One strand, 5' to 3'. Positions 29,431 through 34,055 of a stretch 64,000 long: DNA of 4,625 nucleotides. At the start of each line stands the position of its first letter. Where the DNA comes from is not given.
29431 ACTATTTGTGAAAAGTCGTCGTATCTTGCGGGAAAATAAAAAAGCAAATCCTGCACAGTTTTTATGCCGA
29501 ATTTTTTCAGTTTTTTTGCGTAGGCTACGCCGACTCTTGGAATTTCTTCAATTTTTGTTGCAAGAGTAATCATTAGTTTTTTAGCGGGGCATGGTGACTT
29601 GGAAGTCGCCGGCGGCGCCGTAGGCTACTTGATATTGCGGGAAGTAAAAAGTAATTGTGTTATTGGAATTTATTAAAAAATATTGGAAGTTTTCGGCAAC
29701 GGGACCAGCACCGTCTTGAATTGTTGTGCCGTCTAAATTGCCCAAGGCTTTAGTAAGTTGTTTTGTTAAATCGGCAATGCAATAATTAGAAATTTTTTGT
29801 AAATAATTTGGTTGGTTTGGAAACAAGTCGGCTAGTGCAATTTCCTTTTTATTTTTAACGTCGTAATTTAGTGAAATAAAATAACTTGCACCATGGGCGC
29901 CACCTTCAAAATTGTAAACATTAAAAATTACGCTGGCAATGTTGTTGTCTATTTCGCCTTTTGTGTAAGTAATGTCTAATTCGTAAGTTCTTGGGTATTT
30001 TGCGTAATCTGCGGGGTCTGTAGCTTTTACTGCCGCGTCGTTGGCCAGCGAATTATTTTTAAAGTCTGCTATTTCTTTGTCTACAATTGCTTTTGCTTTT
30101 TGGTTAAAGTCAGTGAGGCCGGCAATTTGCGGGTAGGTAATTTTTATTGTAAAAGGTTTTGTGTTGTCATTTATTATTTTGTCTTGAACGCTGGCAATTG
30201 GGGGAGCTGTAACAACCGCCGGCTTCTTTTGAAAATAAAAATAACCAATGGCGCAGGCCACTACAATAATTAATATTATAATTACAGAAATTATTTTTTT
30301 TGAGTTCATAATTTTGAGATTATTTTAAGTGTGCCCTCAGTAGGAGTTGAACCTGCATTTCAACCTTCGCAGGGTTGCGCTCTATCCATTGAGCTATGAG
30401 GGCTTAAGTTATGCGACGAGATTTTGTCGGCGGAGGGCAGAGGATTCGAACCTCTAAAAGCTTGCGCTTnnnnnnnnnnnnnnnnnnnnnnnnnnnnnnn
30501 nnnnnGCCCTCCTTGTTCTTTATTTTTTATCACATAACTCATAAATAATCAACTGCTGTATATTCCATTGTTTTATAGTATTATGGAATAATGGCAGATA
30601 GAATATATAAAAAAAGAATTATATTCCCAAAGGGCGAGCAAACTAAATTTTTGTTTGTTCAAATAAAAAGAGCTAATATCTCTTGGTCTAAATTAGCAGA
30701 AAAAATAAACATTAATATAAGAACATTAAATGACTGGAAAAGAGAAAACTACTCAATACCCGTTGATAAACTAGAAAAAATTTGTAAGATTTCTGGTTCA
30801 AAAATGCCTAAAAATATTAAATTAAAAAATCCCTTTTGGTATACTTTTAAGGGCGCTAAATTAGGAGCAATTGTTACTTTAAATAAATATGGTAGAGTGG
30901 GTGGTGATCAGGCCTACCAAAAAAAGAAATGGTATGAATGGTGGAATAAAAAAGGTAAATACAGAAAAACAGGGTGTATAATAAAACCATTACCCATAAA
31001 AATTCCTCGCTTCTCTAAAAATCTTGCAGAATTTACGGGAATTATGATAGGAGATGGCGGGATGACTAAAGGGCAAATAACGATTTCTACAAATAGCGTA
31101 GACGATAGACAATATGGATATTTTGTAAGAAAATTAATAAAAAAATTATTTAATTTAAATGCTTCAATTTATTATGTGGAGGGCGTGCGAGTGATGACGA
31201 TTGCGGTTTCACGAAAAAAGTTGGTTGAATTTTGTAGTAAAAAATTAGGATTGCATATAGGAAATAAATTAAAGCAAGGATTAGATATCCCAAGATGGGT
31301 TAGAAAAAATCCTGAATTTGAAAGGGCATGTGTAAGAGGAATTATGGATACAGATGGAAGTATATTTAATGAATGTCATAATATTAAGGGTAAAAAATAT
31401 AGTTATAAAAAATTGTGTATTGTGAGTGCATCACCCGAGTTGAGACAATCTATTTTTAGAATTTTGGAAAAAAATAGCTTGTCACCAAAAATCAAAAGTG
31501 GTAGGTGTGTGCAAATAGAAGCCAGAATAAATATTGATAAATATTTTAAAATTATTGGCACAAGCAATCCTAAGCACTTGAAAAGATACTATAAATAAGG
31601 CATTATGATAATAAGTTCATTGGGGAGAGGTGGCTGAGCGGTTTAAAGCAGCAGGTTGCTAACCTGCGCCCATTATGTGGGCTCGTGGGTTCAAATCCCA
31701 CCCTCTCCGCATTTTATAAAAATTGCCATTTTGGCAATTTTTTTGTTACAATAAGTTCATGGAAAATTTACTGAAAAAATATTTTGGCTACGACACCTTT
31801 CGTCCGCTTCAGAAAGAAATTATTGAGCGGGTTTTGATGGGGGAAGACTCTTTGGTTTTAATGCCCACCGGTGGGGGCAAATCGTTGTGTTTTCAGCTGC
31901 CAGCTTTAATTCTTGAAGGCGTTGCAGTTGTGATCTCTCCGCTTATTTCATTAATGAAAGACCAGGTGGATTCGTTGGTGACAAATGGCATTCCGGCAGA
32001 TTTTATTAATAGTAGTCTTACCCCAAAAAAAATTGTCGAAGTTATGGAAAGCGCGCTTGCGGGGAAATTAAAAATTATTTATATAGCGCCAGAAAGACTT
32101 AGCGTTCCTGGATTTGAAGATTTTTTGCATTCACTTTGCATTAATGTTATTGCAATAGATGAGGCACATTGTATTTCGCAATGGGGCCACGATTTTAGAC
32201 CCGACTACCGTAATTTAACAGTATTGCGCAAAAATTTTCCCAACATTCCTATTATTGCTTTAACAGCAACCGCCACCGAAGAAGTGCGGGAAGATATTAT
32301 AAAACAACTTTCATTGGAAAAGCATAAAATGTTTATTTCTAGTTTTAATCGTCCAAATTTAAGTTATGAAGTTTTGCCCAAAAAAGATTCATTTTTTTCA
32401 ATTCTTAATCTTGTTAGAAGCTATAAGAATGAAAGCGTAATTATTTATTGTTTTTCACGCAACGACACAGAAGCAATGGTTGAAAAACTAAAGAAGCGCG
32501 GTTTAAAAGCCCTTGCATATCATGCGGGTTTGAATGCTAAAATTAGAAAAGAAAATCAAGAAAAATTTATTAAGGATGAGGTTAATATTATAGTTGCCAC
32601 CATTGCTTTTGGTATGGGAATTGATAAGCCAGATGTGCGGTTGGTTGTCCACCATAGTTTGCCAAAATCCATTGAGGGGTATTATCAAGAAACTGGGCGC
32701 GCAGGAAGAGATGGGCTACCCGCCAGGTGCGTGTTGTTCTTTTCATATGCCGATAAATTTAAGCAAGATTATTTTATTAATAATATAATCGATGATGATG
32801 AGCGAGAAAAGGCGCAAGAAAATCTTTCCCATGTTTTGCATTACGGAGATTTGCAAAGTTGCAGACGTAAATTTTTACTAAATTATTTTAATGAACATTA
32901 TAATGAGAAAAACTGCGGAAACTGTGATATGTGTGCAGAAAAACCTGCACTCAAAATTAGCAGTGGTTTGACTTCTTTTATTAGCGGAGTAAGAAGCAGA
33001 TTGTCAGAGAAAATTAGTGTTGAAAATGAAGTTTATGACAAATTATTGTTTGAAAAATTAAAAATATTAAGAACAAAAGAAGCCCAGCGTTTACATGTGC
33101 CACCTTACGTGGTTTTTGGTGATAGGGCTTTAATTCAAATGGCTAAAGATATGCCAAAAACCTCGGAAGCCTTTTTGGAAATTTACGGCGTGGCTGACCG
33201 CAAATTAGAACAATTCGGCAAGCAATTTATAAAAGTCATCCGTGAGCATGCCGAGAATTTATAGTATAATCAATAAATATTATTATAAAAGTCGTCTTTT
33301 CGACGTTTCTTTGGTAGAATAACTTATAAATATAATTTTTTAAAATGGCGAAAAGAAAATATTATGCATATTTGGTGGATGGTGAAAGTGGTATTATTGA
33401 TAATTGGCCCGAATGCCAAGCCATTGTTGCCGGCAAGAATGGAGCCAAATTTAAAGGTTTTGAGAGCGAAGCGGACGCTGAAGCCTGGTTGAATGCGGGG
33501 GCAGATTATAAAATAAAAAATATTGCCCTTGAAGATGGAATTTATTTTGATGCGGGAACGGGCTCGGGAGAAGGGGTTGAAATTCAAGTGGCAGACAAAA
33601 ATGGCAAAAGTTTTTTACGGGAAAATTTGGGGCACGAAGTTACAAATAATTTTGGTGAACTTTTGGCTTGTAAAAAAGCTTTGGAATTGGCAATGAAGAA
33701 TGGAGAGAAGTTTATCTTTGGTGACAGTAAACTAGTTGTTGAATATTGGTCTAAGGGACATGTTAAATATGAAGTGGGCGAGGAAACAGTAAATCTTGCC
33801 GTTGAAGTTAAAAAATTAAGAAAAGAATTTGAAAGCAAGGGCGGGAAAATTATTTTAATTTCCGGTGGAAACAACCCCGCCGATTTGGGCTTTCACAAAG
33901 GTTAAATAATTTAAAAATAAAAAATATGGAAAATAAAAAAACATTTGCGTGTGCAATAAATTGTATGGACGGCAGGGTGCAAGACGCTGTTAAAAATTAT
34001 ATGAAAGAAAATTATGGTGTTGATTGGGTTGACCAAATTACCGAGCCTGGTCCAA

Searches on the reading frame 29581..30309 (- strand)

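Call 46: search_protein_families(library=pfam, proteins=[window:29581-30309:-], max_evalue=0.001)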
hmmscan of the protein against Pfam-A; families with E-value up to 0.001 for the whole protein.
window:29581-30309:- (242 aa): 2 families
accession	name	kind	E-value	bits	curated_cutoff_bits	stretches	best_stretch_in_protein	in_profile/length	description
PF13739.11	PdaC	-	5.7e-13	50.2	29.1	1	47-141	2-94/95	Deacetylase PdaC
PF11738.13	DUF3298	-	5.6e-11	43.7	24.1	1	160-242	1-83/84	Protein of unknown function (DUF3298)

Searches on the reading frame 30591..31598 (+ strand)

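Call 46: search_protein_families(library=pfam, proteins=[window:30591-31598:+], max_evalue=0.001)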
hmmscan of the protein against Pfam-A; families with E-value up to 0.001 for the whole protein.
window:30591-31598:+ (335 aa): 3 families
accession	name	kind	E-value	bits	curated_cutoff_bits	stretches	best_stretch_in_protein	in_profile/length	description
PF14528.11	LAGLIDADG_3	-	2.1e-05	25.1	22.5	0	242-304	1-55/82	LAGLIDADG-like domain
PF13443.12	HTH_26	-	6.8e-05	23.5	22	1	25-67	6-49/63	Cro/C1-type HTH DNA-binding domain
PF01381.28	HTH_3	-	0.00053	20.4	23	0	26-66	6-46/55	Helix-turn-helix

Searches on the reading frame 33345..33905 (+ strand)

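Call 46: search_protein_families(library=pfam, proteins=[window:33345-33905:+], max_evalue=0.001)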
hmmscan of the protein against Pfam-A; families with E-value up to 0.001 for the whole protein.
window:33345-33905:+ (186 aa): 1 family
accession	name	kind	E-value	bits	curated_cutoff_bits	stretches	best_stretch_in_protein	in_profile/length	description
PF01693.22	Cauli_VI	-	2.7e-10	40.8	21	1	5-48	1-44/44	Ribonuclease H1 N-terminal domain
